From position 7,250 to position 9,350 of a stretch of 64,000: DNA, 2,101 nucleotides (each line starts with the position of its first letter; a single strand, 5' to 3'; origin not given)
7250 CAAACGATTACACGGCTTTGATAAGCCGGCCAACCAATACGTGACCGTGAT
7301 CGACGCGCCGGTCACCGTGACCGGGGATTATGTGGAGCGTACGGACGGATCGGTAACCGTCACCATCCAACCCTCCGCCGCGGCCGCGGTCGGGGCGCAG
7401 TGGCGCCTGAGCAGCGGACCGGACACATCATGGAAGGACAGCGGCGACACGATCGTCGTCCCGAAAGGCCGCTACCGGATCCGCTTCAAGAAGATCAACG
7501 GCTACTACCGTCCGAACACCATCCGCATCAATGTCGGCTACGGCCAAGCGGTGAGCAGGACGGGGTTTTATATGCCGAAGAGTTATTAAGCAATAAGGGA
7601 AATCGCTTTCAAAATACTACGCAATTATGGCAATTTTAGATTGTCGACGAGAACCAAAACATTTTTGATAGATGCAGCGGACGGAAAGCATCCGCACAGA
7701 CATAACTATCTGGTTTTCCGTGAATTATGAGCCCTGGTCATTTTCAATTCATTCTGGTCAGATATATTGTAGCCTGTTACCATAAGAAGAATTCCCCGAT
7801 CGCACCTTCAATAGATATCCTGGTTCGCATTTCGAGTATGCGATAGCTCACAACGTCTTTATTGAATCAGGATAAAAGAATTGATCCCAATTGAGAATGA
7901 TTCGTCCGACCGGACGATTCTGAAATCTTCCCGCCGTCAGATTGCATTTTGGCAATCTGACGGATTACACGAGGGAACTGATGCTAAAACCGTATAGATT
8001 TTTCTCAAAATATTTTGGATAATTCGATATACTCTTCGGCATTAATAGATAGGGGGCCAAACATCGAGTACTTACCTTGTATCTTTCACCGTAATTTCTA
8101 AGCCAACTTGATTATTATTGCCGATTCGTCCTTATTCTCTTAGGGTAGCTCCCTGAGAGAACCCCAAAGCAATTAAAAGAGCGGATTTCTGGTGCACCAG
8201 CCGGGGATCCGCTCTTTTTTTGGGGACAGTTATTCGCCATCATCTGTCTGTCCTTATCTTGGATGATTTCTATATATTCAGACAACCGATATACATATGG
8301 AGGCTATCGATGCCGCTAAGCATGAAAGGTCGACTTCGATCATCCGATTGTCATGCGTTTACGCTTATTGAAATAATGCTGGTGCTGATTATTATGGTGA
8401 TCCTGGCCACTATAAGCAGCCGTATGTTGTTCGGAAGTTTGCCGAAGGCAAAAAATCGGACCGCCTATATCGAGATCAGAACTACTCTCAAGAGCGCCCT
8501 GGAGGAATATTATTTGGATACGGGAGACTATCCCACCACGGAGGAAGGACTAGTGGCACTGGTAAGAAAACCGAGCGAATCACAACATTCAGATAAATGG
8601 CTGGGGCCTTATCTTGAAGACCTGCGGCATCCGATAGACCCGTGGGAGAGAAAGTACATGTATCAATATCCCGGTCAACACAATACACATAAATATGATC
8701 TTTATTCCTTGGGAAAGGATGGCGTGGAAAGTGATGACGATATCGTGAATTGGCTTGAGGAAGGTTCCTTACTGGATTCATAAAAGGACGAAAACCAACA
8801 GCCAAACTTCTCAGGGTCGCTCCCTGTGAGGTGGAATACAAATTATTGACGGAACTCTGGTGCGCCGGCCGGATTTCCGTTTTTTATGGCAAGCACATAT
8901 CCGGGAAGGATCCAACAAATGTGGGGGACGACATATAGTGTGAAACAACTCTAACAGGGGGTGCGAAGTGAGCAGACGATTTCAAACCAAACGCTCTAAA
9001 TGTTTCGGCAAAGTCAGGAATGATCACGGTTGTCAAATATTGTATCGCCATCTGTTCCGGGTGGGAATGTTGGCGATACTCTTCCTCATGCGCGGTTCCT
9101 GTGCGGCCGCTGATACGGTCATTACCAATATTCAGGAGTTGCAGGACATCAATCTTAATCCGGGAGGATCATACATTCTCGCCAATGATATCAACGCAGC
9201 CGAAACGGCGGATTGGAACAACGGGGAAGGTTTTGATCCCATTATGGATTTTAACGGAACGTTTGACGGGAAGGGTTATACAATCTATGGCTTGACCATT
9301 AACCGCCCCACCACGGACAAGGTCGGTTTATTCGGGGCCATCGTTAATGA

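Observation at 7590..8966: Low-GC island carrying an orphan gspG pseudopilin bracketed by two copies of an ~80-bp hairpin/terminator repeat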

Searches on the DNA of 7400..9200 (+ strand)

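Call 8: search_rna_families(source=window, start=7400, end=9200, threshold=evalue, max_evalue=10, show_alignments=3)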
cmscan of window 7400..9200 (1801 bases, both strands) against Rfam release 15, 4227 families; matches with E-value up to 10: 0.
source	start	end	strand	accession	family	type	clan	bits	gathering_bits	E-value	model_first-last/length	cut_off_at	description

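Call 19: build_rna_model(alignment_id=A1, structure=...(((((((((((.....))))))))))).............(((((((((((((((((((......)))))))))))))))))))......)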
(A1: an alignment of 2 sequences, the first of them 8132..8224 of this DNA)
Model R1 built from alignment A1 (2 sequences, 93 columns); structure: as given.
model positions 93; base pairs 30; branch points 1; effective number of sequences 1.07; information 0.613 bits per position. Calibrated on 0.2 Mb of random sequence (short: E-values are rough).
structure used (alignment columns):
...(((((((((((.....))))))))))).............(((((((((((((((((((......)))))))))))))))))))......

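Call 20: search_with_rna_model(model_id=R1, source=window, filters=off, max_evalue=10, show_alignments=4)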
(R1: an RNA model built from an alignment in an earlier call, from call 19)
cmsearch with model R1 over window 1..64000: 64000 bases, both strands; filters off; matches with E-value up to 10: 24.
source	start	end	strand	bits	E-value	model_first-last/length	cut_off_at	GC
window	8132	8224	+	107.9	1.5e-24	1-93/93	no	0.49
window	8803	8891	+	84.7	7.9e-19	1-93/93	no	0.51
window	56393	56472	-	23.1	0.0011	1-93/93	no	0.31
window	13198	13276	-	18.5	0.015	1-93/93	no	0.53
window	8175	8221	-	17.8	0.023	41-87/93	no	0.51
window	56372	56438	+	17.4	0.028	1-93/93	no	0.45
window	5534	5561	+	12.5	0.46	52-79/93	no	0.71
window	8119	8164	-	12.4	0.48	1-93/93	no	0.52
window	29688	29742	-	12.1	0.57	1-93/93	no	0.55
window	56771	56808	-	11.4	0.83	1-93/93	no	0.37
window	57785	57840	-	11.4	0.85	1-93/93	no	0.64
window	7885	7966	-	10.5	1.4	1-93/93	no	0.48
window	36089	36156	+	9.9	1.9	1-93/93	no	0.6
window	8837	8924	-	9.9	2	1-93/93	no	0.48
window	49977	50032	-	9.6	2.4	1-93/93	no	0.55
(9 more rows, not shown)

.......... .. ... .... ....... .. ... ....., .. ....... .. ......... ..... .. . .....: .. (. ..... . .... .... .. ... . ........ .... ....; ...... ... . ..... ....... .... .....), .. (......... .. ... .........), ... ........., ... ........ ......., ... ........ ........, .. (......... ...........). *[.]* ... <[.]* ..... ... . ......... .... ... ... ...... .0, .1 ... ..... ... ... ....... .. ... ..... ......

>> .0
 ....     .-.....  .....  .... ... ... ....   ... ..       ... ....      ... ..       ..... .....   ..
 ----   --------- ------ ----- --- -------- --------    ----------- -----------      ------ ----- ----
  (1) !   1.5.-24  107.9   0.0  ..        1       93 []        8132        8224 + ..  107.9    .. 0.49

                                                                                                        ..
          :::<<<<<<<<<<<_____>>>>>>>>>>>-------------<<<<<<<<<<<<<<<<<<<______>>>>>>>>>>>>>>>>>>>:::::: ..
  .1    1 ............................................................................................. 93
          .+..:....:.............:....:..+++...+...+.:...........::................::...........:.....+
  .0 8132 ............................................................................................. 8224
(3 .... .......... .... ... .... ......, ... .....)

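Call 29: search_with_rna_model(model_id=R1, sources=[L002, L003, L004, L005, L006, L007, L008, L009, L010, L011, L012, L013], max_evalue=1, show_alignments=10, make_alignment=true)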
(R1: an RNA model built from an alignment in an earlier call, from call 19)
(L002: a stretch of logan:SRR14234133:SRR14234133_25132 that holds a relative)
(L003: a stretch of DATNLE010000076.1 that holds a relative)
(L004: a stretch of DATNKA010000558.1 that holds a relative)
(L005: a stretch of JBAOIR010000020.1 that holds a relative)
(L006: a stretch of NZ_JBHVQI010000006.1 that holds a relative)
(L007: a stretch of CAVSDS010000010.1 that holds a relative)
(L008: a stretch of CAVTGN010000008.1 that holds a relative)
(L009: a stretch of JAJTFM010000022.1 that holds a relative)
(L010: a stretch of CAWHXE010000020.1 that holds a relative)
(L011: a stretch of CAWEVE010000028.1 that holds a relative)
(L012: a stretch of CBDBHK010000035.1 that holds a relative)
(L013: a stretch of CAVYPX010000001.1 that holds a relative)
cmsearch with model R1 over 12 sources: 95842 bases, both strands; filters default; matches with E-value up to 1: 3.
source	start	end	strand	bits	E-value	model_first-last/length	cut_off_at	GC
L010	23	111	-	13.2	0.46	1-93/93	no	0.64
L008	3811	3827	-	11.8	0.99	9-25/93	no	0.76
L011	2813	2829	+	11.8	0.99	9-25/93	no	0.76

Alignment A2: 3 matches aligned to the model, 89 columns, each read 5' to 3' on its own strand. Consensus structure (alignment columns), stored with it:
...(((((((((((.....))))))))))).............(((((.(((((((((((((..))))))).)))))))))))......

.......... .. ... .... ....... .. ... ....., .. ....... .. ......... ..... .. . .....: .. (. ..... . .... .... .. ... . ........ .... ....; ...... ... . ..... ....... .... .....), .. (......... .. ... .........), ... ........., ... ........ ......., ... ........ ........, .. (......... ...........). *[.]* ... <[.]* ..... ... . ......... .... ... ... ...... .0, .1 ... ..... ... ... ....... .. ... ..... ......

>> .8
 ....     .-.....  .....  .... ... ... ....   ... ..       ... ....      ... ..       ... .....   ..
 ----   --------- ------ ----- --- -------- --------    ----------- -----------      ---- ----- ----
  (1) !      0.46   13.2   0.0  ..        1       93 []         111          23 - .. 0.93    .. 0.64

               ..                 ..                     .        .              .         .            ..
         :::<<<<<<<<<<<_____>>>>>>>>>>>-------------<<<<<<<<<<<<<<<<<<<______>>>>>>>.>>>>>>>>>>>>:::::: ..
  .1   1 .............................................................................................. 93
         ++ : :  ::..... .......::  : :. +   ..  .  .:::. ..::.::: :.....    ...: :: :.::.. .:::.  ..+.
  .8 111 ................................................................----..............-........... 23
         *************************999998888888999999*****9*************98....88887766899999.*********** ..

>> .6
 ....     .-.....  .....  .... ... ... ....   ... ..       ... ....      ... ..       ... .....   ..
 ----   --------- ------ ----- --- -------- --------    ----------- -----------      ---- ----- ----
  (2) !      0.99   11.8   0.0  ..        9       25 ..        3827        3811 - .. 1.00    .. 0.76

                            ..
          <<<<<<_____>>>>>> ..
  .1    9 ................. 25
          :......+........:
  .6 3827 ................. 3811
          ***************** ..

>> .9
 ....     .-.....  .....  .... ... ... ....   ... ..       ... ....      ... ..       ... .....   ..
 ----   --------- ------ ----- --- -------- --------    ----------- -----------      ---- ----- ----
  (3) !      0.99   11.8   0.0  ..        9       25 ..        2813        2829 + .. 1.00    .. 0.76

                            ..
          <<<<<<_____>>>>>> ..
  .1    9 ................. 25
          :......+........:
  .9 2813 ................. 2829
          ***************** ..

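Call 47: search_with_rna_model(model_id=R1, sources=[L015, L017, L019, L020, L021, L022, L023, L024, L025, L026, L027, L028, L029, L030, L031], max_evalue=1, show_alignments=6)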
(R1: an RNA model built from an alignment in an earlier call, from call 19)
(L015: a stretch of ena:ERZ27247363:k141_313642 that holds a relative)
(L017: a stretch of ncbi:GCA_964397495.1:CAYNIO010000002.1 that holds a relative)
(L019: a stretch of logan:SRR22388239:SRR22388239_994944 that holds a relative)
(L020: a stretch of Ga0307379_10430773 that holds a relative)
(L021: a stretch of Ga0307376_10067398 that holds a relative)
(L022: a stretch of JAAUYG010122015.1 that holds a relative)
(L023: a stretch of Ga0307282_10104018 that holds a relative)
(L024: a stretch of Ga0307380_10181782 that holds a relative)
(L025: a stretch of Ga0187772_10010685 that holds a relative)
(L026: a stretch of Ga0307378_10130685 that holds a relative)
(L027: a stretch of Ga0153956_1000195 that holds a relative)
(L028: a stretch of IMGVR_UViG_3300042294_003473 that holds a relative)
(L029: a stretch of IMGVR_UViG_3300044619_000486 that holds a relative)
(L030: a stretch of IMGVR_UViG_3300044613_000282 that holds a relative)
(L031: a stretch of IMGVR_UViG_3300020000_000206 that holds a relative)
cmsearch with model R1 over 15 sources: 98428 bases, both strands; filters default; matches with E-value up to 1: 11.
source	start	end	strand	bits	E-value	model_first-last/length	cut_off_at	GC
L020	369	464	+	36.5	8.7e-07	1-93/93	no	0.47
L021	2201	2296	+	36.5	8.7e-07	1-93/93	no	0.47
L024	107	202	-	36.5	8.7e-07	1-93/93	no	0.47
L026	708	803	-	36.5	8.7e-07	1-93/93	no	0.47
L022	1936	1954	+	14.9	0.18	8-26/93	no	0.68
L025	4316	4334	-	13.7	0.35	8-26/93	no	0.74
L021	2139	2231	-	13.3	0.45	1-93/93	no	0.45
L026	773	865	+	13.3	0.45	1-93/93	no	0.45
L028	2833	2871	+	12.4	0.75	1-93/93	no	0.62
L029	1005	1043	+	12.4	0.75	1-93/93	no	0.62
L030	789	827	+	12.4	0.75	1-93/93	no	0.62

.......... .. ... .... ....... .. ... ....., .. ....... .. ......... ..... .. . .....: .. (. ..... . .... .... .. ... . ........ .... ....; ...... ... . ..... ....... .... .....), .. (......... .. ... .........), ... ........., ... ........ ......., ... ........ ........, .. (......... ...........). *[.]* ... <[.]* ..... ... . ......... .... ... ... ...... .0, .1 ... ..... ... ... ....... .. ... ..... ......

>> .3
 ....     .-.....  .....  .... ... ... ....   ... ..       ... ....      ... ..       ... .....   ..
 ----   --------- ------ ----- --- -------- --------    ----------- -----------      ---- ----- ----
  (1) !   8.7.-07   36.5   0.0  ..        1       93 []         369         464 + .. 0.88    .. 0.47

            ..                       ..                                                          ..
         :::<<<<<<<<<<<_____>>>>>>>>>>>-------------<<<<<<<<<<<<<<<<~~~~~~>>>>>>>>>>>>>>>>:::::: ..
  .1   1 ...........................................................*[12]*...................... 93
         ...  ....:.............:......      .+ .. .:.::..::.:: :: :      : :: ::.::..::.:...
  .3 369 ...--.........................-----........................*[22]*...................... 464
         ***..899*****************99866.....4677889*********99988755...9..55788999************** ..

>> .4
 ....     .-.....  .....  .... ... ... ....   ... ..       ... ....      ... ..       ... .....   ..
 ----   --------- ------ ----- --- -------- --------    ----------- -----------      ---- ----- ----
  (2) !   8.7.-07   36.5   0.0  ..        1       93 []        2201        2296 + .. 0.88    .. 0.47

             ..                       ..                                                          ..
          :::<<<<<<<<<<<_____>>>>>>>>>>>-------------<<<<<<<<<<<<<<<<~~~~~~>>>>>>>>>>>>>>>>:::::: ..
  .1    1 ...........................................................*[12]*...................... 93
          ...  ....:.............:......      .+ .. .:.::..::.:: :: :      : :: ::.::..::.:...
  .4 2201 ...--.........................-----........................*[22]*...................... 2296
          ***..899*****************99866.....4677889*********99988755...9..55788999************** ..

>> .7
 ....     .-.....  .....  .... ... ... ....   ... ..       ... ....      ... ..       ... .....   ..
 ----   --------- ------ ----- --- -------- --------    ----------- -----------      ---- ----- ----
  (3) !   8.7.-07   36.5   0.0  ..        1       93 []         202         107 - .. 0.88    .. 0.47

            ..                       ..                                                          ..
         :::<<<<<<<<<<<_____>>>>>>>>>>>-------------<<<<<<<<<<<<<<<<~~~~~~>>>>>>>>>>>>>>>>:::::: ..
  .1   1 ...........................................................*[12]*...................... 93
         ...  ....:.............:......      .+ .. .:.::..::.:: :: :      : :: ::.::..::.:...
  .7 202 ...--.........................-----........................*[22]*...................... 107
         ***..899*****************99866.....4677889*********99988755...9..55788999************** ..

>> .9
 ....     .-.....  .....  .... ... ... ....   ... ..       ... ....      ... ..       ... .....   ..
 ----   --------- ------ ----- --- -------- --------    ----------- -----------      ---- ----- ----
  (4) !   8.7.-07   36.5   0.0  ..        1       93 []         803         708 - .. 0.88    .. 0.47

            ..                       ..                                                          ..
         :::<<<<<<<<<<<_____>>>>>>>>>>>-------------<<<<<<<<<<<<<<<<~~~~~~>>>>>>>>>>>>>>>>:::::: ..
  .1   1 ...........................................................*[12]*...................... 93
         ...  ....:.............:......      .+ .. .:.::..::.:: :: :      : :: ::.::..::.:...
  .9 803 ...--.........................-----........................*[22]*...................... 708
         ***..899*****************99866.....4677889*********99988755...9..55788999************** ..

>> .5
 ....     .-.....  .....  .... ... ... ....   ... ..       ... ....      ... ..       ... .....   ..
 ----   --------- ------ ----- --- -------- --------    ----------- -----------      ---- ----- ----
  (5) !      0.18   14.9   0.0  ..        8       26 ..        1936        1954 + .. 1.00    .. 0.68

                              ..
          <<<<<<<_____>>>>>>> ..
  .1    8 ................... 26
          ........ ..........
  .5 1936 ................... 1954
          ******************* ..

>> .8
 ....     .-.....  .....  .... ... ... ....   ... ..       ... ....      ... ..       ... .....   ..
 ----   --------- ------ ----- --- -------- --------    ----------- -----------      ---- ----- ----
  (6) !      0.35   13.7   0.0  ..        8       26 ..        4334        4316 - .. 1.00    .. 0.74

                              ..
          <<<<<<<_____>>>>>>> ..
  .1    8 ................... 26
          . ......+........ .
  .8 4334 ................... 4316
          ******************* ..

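Call 53: search_with_rna_model(model_id=R1, sources=[L032, L033, L034, L035, L036, L037, L038, L039, L040, L041, L042, L043, L044, L045, L046, L047, L048, L049, L050, L051, L052], max_evalue=1, show_alignments=6)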
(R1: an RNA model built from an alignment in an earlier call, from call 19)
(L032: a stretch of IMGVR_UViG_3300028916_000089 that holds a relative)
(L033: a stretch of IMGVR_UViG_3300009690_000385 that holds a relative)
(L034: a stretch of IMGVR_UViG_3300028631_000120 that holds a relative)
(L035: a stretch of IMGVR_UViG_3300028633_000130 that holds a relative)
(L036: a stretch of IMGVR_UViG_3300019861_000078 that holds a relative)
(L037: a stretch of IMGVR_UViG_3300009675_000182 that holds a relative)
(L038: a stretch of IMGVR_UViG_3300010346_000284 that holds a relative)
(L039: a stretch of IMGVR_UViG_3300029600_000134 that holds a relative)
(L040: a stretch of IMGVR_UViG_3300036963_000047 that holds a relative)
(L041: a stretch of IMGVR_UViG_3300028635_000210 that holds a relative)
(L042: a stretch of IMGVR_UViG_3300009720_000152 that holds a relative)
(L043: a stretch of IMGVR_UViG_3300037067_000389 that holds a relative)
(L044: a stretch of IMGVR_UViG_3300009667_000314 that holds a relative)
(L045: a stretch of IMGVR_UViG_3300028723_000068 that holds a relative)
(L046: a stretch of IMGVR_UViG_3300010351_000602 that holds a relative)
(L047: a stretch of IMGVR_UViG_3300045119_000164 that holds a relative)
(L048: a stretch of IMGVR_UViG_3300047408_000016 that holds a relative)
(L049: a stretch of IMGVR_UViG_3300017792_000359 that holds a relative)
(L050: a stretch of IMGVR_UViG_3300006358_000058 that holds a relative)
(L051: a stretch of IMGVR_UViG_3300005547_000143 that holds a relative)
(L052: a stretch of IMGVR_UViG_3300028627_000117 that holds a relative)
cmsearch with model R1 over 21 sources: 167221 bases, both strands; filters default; matches with E-value up to 1: 2.
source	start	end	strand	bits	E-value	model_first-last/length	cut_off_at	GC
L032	16059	16132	+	25.3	0.00083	1-93/93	no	0.5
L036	9145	9218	+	25.3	0.00083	1-93/93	no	0.5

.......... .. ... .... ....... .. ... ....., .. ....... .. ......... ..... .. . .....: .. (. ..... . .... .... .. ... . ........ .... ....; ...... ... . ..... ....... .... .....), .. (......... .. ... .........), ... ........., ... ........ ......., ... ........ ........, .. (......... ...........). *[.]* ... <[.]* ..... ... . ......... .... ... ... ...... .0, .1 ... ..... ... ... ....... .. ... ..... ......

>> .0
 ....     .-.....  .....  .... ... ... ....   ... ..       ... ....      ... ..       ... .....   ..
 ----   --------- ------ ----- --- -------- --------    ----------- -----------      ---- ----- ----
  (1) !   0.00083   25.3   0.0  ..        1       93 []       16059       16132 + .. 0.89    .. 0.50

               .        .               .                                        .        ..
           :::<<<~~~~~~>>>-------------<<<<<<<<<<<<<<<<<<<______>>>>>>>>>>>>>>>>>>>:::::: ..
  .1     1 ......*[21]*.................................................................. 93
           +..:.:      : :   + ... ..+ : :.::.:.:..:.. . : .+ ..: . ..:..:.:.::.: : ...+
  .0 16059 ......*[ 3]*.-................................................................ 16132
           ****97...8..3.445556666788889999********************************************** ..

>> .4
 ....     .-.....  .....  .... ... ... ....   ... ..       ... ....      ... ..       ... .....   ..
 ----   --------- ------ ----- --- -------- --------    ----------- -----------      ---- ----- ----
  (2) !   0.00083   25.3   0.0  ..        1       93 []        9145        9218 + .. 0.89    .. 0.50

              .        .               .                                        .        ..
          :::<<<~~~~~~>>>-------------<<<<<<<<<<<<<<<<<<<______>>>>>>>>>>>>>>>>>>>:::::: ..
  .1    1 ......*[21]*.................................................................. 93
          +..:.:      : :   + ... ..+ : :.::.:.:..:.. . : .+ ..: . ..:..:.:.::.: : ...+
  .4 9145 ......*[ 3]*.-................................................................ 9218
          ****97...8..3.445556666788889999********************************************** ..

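Call 64: search_dna_similar(query=window:7590-8966:+, collection=phages, mode=distant, max_evalue=0.01, max_rows=10)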
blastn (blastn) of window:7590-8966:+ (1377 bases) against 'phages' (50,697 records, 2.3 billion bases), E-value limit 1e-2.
No match.

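Call 74: search_with_rna_model(model_id=R1, source=L054, filters=off, max_evalue=10, show_alignments=4)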
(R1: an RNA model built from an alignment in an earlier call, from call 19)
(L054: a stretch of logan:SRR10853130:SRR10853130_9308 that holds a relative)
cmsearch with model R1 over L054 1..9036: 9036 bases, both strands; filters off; matches with E-value up to 10: 10.
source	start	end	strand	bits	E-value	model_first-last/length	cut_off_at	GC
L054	3889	3980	+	75.6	2e-17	1-93/93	no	0.5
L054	2562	2652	+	51.5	1.6e-11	1-93/93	no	0.44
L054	3925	4011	-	16.8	0.0056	1-93/93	no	0.45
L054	2598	2666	-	9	0.46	1-93/93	no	0.45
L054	8329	8425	+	8.3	0.68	1-93/93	no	0.54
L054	8371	8445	-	6.4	2.1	1-93/93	no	0.55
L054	3125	3201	-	6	2.5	1-93/93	no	0.36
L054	2440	2511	+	5.1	4.3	1-93/93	no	0.28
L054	1069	1149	+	5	4.6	1-93/93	no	0.4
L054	7901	7961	+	3.8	9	1-93/93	no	0.48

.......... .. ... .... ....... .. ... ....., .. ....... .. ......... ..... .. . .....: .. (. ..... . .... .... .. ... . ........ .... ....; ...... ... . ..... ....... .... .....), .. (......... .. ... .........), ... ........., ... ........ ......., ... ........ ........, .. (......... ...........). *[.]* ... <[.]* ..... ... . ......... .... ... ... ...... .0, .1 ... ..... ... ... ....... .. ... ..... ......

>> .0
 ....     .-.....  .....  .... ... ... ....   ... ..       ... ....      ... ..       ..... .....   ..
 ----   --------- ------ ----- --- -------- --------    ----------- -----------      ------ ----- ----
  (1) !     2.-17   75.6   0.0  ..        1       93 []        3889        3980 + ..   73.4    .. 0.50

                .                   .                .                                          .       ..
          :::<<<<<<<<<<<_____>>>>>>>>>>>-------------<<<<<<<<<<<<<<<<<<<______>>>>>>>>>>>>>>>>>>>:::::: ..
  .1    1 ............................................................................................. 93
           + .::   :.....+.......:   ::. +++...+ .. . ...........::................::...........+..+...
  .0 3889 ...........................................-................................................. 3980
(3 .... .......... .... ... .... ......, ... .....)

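Call 80: search_with_rna_model(model_id=R1, sources=[window, L054, L021, L055, L056, L057, L058], max_evalue=0.0001, make_alignment=true)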
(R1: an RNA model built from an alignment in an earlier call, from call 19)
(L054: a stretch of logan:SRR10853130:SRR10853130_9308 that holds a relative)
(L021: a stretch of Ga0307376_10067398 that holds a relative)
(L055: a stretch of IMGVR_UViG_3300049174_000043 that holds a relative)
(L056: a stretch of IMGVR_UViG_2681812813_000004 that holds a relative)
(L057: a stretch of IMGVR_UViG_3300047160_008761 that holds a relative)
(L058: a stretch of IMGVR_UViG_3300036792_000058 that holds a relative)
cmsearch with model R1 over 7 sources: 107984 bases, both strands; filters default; matches with E-value up to 0.0001: 5.
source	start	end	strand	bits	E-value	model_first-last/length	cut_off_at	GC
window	8132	8224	+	107.9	2.6e-24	1-93/93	no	0.49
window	8803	8891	+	84.7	1.3e-18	1-93/93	no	0.51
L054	3889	3980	+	75.6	2.4e-16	1-93/93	no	0.5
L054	2562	2652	+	51.5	2e-10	1-93/93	no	0.44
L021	2201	2296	+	36.5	9.5e-07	1-93/93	no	0.47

Alignment A5: 5 matches aligned to the model, 115 columns, each read 5' to 3' on its own strand. Consensus structure (alignment columns), stored with it:
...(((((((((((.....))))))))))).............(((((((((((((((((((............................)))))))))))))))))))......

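Call 86: search_with_rna_model(model_id=R1, sources=[L059], filters=off, max_evalue=1)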
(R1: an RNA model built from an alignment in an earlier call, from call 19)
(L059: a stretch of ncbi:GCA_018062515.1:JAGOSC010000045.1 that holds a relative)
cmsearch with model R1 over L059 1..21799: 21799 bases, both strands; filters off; matches with E-value up to 1: 5.
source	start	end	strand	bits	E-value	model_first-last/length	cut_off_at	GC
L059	21214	21321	-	13.2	0.1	1-93/93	no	0.31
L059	21186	21260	+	12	0.2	1-93/93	no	0.29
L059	19457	19525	+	10.1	0.59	1-93/93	no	0.29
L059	4960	5044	+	9.7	0.77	1-93/93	no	0.47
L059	5962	6042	-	9.7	0.77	1-93/93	no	0.44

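Call 87: search_with_rna_model(model_id=R1, sources=[window, L054], max_evalue=1e-8, make_alignment=true)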
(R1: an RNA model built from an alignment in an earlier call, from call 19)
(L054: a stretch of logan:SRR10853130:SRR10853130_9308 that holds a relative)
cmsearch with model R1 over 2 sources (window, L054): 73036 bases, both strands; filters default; matches with E-value up to 1e-8: 4.
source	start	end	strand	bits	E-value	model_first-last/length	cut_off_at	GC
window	8132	8224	+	107.9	1.8e-24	1-93/93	no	0.49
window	8803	8891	+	84.7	9e-19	1-93/93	no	0.51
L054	3889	3980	+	75.6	1.6e-16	1-93/93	no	0.5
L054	2562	2652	+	51.5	1.3e-10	1-93/93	no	0.44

Alignment A6: 4 matches aligned to the model, 93 columns, each read 5' to 3' on its own strand. Consensus structure (alignment columns), stored with it:
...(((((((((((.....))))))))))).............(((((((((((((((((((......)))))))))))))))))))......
